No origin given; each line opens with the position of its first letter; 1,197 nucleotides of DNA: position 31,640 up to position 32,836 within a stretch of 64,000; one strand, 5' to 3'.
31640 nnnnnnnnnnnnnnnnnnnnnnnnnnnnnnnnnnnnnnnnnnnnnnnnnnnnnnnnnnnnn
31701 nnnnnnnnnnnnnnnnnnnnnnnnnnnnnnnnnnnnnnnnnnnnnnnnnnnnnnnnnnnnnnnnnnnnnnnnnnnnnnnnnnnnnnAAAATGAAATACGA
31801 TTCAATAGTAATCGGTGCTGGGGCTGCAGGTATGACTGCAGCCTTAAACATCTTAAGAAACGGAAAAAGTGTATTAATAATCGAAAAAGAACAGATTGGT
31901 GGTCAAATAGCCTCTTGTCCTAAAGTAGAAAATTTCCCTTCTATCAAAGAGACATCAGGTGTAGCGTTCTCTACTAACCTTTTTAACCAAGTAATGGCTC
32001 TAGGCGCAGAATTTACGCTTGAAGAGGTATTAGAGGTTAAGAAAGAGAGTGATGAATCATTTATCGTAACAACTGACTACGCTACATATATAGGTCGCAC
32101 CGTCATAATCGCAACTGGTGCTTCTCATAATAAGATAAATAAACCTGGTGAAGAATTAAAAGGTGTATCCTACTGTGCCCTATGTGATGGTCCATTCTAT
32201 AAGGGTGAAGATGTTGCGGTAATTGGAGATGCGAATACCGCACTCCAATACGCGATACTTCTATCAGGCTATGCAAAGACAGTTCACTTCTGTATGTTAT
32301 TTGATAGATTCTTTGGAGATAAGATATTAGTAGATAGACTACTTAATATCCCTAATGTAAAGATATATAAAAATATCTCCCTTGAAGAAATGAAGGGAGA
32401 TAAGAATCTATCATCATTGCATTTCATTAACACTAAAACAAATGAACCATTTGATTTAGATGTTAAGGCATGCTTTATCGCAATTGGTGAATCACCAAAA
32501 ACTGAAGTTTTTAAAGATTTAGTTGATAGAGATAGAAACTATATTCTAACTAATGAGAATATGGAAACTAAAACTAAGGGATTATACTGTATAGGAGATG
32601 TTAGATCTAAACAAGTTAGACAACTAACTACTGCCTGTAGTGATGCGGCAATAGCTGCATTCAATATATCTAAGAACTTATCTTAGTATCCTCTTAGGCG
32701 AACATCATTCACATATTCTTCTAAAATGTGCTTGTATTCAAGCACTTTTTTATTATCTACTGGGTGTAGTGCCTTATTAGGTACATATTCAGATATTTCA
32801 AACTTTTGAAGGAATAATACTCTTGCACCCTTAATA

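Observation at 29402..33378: Class III ribonucleotide reductase fused to a CxxC redoxin domain, paired with a TrxR-like flavoprotein that has lost its NADPH site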

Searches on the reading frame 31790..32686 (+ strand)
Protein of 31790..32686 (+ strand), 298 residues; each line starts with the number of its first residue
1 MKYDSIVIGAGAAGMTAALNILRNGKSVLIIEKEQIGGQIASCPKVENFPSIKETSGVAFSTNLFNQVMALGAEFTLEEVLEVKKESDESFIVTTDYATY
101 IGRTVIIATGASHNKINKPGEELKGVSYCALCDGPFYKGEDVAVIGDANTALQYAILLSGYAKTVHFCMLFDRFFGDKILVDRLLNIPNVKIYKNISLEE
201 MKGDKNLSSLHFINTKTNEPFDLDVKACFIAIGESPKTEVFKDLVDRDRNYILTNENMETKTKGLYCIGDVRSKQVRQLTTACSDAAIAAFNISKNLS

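Call 3: search_protein_families(library=pfam, proteins=[window:31790-32686:+], max_evalue=0.01)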
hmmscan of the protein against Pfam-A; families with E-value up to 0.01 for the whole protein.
window:31790-32686:+ (298 aa): 13 families
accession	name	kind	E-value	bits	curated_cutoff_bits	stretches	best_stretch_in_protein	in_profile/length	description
PF07992.20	Pyr_redox_2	-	9e-36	124.2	26.1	1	3-285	1-290/291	Pyridine nucleotide-disulphide oxidoreductase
PF13738.12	Pyr_redox_3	-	4.6e-27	95.5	30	2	78-269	102-305/305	Pyridine nucleotide-disulphide oxidoreductase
PF00890.30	FAD_binding_2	-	2.3e-11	44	20.4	1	4-41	1-39/414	FAD binding domain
PF01266.30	DAO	-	1e-09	38.9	27.9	1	5-38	2-37/353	FAD dependent oxidoreductase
PF03486.20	HI0933_like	-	1.5e-09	38.1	50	1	4-36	2-34/244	HI0933-like protein Rossmann domain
PF12831.13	FAD_oxidored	-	2.4e-07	30.9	27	1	4-42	1-40/416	FAD dependent oxidoreductase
PF13450.12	NAD_binding_8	-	5.8e-07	30.1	21.9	1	7-43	1-38/68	NAD(P)-binding Rossmann-like domain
PF00070.33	Pyr_redox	-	9.9e-07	29.6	22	1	142-210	2-77/82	Pyridine nucleotide-disulphide oxidoreductase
PF01134.28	GIDA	-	5.5e-06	26.1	22.1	1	5-52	2-47/391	Glucose inhibited division protein A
PF01946.23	Thi4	-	0.00024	20.8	26.2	1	2-38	17-55/235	Thi4 family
PF13454.12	NAD_binding_9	-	0.0012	19.3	21.8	0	7-41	2-41/155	FAD-NAD(P)-binding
PF01494.25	FAD_binding_3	-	0.0026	17.5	22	1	3-34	2-33/349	FAD binding domain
PF05834.18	Lycopene_cycl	-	0.004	16.7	23.4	0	4-33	1-32/380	Lycopene cyclase protein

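Call 4: search_protein_families(library=ncbifam, proteins=[window:31790-32686:+], max_evalue=0.01)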
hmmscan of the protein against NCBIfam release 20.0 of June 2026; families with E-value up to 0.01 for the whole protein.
window:31790-32686:+ (298 aa): 127 families (the best 25 are shown)
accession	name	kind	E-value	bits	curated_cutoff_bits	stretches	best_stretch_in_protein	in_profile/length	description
TIGR01292.1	TRX_reduct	equivalog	1.7e-83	279.9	343.45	1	3-296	1-299/300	thioredoxin-disulfide reductase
TIGR03143.1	AhpF_homolog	hypoth_equivalog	5e-71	239.9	687.65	1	3-295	5-306/555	putative alkyl hydroperoxide reductase F subunit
TIGR03140.1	AhpF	equivalog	3.7e-58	197.3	502.9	1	2-292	212-507/515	alkyl hydroperoxide reductase subunit F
NF007614.0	PRK10262.1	equivalog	3.3e-40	138.2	644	1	6-295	10-312/321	thioredoxin-disulfide reductase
TIGR04018.1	Bthiol_YpdA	hypoth_equivalog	2.5e-20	72.5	339.9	2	77-273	90-290/316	YpdA family putative bacillithiol disulfide reductase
NF004945.0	PRK06292.2-3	equivalog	2.3e-19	69.7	494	2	94-292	122-324/457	dihydrolipoyl dehydrogenase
TIGR01350.1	lipoamide_DH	equivalog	9.2e-19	67.5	408.8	2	73-294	111-330/461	dihydrolipoyl dehydrogenase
NF004943.0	PRK06292.2-1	equivalog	1e-16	60.8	432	2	99-296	129-331/456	dihydrolipoyl dehydrogenase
NF004776.0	PRK06116.1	equivalog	2.8e-15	56.3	480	2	93-280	123-311/450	glutathione-disulfide reductase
TIGR02053.1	MerA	equivalog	1.3e-14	54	454.45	2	98-295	126-330/465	mercury(II) reductase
TIGR01421.1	gluta_reduc_1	equivalog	7.2e-13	48.5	556.15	2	73-275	113-308/450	glutathione-disulfide reductase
NF041853.1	hythiocyan_redase_MerA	equivalog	5.4e-11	42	650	2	68-274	94-297/440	hypothiocyanous acid reductase MerA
TIGR02032.1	GG-red-SF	subfamily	1.9e-10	41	158.8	1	3-43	1-40/297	geranylgeranyl reductase family protein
NF009410.0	PRK12771.1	subfamily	2e-10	39.9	516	2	6-38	142-175/566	NAD(P)-binding protein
TIGR03315.1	Se_ygfK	equivalog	3e-10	38.2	835.3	2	185-293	726-835/1012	putative selenate reductase subunit YgfK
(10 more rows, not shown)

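Call 8: find_homologous_proteins(query=window:31790-32686:+, max_evalue=1e-10)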
Query window:31790-32686:+ (298 aa): 6673 proteins with E <= 1e-10 among 8000 candidates; the best 120 are listed.
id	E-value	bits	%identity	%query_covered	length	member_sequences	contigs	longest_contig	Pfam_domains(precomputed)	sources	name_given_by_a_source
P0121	7.7e-182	621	95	100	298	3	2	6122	PF01266.31,PF13450.13,PF00890.31,PF07992.21,PF00070.34,PF13738.13,PF03486.21,PF01134.29,PF12831.14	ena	-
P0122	1.6e-136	472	74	99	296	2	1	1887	PF01266.31,PF00890.31,PF07992.21,PF00070.34,PF13738.13,PF03486.21,PF12831.14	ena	-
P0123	1.2e-134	466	71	99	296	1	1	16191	PF01266.31,PF00890.31,PF07992.21,PF13738.13,PF03486.21,PF12831.14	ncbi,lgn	-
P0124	4.1e-133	461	72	99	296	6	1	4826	PF01266.31,PF00890.31,PF07992.21,PF00070.34,PF13738.13,PF03486.21,PF12831.14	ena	-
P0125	6.0e-133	460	73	99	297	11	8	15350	PF01266.31,PF00890.31,PF07992.21,PF00070.34,PF13738.13,PF03486.21,PF12831.14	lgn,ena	-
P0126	8.2e-133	460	72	99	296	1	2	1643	PF01266.31,PF00890.31,PF07992.21,PF00070.34,PF13738.13,PF03486.21,PF12831.14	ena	-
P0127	1.0e-132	460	73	99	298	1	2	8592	PF01266.31,PF00890.31,PF07992.21,PF00070.34,PF13738.13,PF03486.21,PF12831.14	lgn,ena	-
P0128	4.0e-132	458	71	99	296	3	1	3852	PF01266.31,PF00890.31,PF07992.21,PF00070.34,PF13738.13,PF03486.21,PF12831.14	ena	-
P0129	2.6e-130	452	71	100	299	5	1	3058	PF01266.31,PF13450.13,PF00890.31,PF07992.21,PF00070.34,PF13738.13,PF03486.21,PF12831.14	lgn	-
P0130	2.0e-124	432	66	99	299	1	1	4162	PF01266.31,PF13450.13,PF00890.31,PF07992.21,PF13738.13,PF03486.21,PF01134.29,PF12831.14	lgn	-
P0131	8.8e-123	427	67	100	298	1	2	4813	PF01266.31,PF13450.13,PF00890.31,PF07992.21,PF00070.34,PF13738.13,PF03486.21,PF12831.14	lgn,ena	-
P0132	2.8e-122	425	67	99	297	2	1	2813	PF01266.31,PF00890.31,PF07992.21,PF13738.13,PF03486.21,PF12831.14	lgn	-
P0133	9.5e-122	424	66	99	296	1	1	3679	PF01266.31,PF13450.13,PF00890.31,PF07992.21,PF00070.34,PF13738.13,PF03486.21,PF12831.14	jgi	-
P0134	1.1e-120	420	67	99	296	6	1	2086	PF01266.31,PF00890.31,PF07992.21,PF13738.13,PF03486.21,PF12831.14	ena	-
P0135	1.5e-120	420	66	99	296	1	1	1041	PF01266.31,PF00890.31,PF07992.21,PF13738.13,PF03486.21,PF12831.14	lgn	-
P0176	1.9e-98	347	56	99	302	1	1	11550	PF01266.31,PF13450.13,PF00890.31,PF07992.21,PF00070.34,PF13738.13,PF03486.21,PF01134.29,PF01494.26,PF12831.14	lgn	-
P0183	3.7e-98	346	59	97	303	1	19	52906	PF01266.31,PF13450.13,PF00890.31,PF07992.21,PF00070.34,PF13738.13,PF03486.21,PF01134.29,PF12831.14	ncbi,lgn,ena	-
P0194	7.4e-98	345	55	98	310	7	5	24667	PF01266.31,PF13450.13,PF00890.31,PF07992.21,PF13738.13,PF03486.21,PF01494.26,PF12831.14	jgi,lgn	jgi:thioredoxin reductase (NADPH)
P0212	1.6e-97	344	55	99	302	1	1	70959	PF01266.31,PF13450.13,PF00890.31,PF07992.21,PF00070.34,PF13738.13,PF03486.21,PF12831.14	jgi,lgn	-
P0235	6.9e-97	342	59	97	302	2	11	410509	PF01266.31,PF13450.13,PF00890.31,PF07992.21,PF00070.34,PF13738.13,PF03486.21,PF01134.29,PF12831.14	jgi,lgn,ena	-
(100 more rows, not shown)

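Call 9: search_solved_structures(query=window:31790-32686:+, max_evalue=1e-20, show_alignments=3)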
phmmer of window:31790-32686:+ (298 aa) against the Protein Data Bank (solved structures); distinct sequences matched with E-value up to 1e-20: 47.
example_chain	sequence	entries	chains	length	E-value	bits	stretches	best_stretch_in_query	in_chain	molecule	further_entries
7jyp_A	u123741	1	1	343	2e-52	181.5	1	3-295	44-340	Thioredoxin reductase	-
4zn0_A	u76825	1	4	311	2.4e-52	181.2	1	3-291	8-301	Thioredoxin reductase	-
5uwy_A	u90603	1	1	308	7.2e-52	179.6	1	2-292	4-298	Thioredoxin reductase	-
7aaw_A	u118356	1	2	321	9.8e-51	175.9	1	3-292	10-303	Thioredoxin reductase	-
5mh4_A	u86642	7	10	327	4.7e-50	173.7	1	2-291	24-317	Thioredoxin reductase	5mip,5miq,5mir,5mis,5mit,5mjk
4gcm_A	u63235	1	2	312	2.4e-46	161.5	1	3-293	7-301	Thioredoxin reductase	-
9xub_A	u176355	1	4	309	2.9e-43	151.4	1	4-293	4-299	Thioredoxin reductase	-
2a87_A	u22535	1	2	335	3.8e-43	151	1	4-293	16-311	Thioredoxin reductase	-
2q7v_A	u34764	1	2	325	9.2e-43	149.8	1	3-292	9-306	Thioredoxin reductase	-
5u63_A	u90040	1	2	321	1.6e-42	149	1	6-295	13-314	Thioredoxin reductase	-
2q0k_A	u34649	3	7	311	7.7e-42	146.7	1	4-294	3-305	Thioredoxin reductase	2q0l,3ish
5usx_A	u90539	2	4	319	8.3e-42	146.6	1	6-295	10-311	Thioredoxin reductase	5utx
5vt3_A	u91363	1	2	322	8.6e-42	146.6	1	6-295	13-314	Thioredoxin reductase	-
5uth_A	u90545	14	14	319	1.3e-41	145.9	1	3-292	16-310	Thioredoxin reductase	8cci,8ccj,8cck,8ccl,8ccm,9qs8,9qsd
6bwt_A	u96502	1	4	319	8.4e-41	143.3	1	5-296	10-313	Thioredoxin reductase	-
3f8p_A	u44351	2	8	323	6.8e-36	127.2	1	2-292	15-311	Thioredoxin reductase (TrxB-3)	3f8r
5j60_A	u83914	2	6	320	6.6e-32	114.2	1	3-295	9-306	Thioredoxin reductase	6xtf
6gna_A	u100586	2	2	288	1.3e-22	83.6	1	2-295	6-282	Thioredoxin reductase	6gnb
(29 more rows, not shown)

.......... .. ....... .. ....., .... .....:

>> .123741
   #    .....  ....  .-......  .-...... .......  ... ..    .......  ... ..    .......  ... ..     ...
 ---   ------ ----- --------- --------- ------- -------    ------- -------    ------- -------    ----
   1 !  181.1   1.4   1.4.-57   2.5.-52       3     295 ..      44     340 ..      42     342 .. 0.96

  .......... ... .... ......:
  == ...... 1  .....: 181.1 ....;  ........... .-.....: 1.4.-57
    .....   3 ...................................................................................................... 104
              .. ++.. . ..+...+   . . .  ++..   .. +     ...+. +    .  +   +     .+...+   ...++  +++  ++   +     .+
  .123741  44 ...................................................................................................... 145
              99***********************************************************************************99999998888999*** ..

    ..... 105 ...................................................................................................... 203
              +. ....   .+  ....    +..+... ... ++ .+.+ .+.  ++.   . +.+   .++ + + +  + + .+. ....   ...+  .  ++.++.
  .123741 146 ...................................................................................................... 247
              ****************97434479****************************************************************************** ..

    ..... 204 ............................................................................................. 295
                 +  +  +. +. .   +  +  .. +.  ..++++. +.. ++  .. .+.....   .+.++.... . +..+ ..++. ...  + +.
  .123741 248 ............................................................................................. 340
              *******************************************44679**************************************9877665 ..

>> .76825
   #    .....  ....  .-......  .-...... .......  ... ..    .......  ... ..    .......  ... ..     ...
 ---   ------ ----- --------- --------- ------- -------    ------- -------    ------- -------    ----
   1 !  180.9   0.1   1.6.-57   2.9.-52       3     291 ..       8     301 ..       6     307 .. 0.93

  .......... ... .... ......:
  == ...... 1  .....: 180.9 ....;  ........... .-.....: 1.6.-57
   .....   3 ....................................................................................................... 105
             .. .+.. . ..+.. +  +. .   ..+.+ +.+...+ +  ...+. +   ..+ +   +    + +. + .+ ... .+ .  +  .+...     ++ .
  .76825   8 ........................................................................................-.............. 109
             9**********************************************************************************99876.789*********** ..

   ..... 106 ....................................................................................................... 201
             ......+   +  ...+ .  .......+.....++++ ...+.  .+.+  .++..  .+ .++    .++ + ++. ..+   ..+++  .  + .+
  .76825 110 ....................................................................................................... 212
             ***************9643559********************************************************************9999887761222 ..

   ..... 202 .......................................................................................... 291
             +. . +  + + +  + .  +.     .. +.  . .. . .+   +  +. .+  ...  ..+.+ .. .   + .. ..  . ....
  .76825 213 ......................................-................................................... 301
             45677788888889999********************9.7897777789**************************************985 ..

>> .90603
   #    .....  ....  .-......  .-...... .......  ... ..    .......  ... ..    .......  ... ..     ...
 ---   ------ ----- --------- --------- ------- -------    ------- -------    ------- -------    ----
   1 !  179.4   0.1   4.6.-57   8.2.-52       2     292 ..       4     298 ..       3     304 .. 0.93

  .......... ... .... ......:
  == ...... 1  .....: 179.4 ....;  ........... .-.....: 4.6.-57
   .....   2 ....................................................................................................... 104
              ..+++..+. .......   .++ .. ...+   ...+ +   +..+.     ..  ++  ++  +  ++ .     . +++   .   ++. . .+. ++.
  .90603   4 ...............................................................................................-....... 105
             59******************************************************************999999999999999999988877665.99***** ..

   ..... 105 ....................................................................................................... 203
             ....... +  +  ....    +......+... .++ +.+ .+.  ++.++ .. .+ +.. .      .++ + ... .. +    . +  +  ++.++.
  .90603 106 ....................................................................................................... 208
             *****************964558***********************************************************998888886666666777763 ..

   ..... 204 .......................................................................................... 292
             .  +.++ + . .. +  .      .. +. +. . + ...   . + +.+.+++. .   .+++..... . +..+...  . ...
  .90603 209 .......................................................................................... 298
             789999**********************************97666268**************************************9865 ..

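Call 40: find_encoding_contigs(protein=P0235, flank=5000, max_places=3)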
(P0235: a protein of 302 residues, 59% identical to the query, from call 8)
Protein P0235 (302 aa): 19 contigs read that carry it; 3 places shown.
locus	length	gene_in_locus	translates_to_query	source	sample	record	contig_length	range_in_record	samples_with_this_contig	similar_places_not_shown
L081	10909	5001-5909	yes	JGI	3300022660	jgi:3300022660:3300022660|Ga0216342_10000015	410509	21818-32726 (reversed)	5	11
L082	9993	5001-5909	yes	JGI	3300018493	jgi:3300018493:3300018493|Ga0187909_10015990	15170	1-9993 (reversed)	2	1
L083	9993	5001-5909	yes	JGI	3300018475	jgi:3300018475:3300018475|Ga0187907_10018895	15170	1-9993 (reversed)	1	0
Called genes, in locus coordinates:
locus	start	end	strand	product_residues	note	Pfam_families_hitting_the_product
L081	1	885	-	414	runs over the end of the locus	PF00275:EPSP_synthase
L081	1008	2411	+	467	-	PF00206:Lyase_1, PF10415:FumaraseC_C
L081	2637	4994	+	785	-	PF03477:ATP-cone, PF13597:NRDD, PF00462:Glutaredoxin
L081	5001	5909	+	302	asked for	PF00070:Pyr_redox (faint), PF00890:FAD_binding_2, PF01266:DAO (weak), PF03486:HI0933_like (weak), PF07992:Pyr_redox_2, PF12831:FAD_oxidored, PF13450:NAD_binding_8 (weak), PF13738:Pyr_redox_3, +1 more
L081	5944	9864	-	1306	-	PF13306:LRR_5, PF13855:LRR_8 (faint), PF13306:LRR_5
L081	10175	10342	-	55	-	-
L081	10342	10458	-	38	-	-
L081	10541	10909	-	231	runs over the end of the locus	PF13353:Fer4_12, PF04055:Radical_SAM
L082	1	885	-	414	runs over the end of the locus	PF00275:EPSP_synthase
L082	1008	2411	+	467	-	PF00206:Lyase_1, PF10415:FumaraseC_C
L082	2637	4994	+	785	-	PF03477:ATP-cone, PF13597:NRDD, PF00462:Glutaredoxin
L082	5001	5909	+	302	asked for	PF00070:Pyr_redox (faint), PF00890:FAD_binding_2, PF01266:DAO (weak), PF03486:HI0933_like (weak), PF07992:Pyr_redox_2, PF12831:FAD_oxidored, PF13450:NAD_binding_8 (weak), PF13738:Pyr_redox_3, +1 more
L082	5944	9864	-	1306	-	PF13306:LRR_5, PF13855:LRR_8 (faint), PF13306:LRR_5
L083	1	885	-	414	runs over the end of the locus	PF00275:EPSP_synthase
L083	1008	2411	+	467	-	PF00206:Lyase_1, PF10415:FumaraseC_C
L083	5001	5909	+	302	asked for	PF00070:Pyr_redox (faint), PF00890:FAD_binding_2, PF01266:DAO (weak), PF03486:HI0933_like (weak), PF07992:Pyr_redox_2, PF12831:FAD_oxidored, PF13450:NAD_binding_8 (weak), PF13738:Pyr_redox_3, +1 more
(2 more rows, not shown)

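Call 41: find_encoding_contigs(protein=P0183, flank=5000, max_places=3)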
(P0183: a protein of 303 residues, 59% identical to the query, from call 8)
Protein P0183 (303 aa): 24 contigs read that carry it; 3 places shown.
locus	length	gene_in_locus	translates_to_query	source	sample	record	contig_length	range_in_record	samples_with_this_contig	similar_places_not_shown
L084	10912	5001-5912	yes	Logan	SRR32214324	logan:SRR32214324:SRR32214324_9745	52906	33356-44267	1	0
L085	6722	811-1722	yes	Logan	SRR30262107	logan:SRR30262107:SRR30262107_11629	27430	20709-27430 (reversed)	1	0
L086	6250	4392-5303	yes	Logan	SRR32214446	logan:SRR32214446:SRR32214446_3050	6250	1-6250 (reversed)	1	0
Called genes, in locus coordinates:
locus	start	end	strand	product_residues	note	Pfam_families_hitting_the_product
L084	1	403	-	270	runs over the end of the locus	PF03180:Lipoprotein_9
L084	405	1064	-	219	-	PF00528:BPD_transp_1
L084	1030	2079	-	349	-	PF02463:SMC_N (weak), PF00005:ABC_tran, PF09383:NIL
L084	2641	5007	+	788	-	PF03477:ATP-cone, PF13597:NRDD, PF00085:Thioredoxin (faint), PF00462:Glutaredoxin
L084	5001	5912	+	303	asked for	PF00070:Pyr_redox (faint), PF00890:FAD_binding_2, PF01134:GIDA (faint), PF01266:DAO (weak), PF03486:HI0933_like (faint), PF07992:Pyr_redox_2, PF12831:FAD_oxidored (weak), PF13738:Pyr_redox_3, +1 more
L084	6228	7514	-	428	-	PF00079:Serpin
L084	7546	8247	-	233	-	PF13353:Fer4_12 (weak), PF04055:Radical_SAM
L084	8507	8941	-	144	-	-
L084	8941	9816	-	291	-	PF01381:HTH_3, PF13560:HTH_31 (weak), PF13151:DUF3990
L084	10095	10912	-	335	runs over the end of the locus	PF02653:BPD_transp_2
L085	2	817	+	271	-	?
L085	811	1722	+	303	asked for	PF00070:Pyr_redox (faint), PF00890:FAD_binding_2, PF01134:GIDA (faint), PF01266:DAO (weak), PF03486:HI0933_like (faint), PF07992:Pyr_redox_2, PF12831:FAD_oxidored (weak), PF13738:Pyr_redox_3, +1 more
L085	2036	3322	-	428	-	PF00079:Serpin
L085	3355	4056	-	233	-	PF13353:Fer4_12 (weak), PF04055:Radical_SAM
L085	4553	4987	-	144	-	-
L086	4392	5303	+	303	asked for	PF00070:Pyr_redox (faint), PF00890:FAD_binding_2, PF01134:GIDA (faint), PF01266:DAO (weak), PF03486:HI0933_like (faint), PF07992:Pyr_redox_2, PF12831:FAD_oxidored (weak), PF13738:Pyr_redox_3, +1 more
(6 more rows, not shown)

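Call 43: predict_structure(alignment_id=A2)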
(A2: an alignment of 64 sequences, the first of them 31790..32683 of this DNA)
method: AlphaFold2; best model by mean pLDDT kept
length: 298 residues; sequences in the alignment: 64
mean_pLDDT: 93.6   pTM: 0.83
mean pLDDT of the five models: 93.6, 93.2, 92.9, 92.6, 92.3
residues with pLDDT >= 90: 242; 70-90: 52; 50-70: 4; < 50: 0
segments of 3 or more residues with pLDDT < 50: none
pLDDT, mean of each block of 10 residues (from residue 1): 94 97 98 88 75 81 95 97 95 98 97 91 91 87 95 94 97 94 97 97 96 97 96 91 95 98 97 89 96 95
secondary structure, 60 per line:
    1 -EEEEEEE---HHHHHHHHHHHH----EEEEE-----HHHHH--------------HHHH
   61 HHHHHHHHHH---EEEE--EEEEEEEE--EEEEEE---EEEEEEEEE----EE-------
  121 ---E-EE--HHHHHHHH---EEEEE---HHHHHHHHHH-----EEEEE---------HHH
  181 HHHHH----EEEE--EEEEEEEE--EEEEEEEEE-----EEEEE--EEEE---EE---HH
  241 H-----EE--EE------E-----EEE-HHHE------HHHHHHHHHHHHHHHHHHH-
elements in order: E2-8 H12-23 E28-32 H38-42 H57-70 E74-77 E80-87 E90-95 E99-107 H130-137 E141-145 H149-158 E164-168 H178-185 E190-193 E196-203 E206-214 E220-224 E227-230 E265-267 H279-297
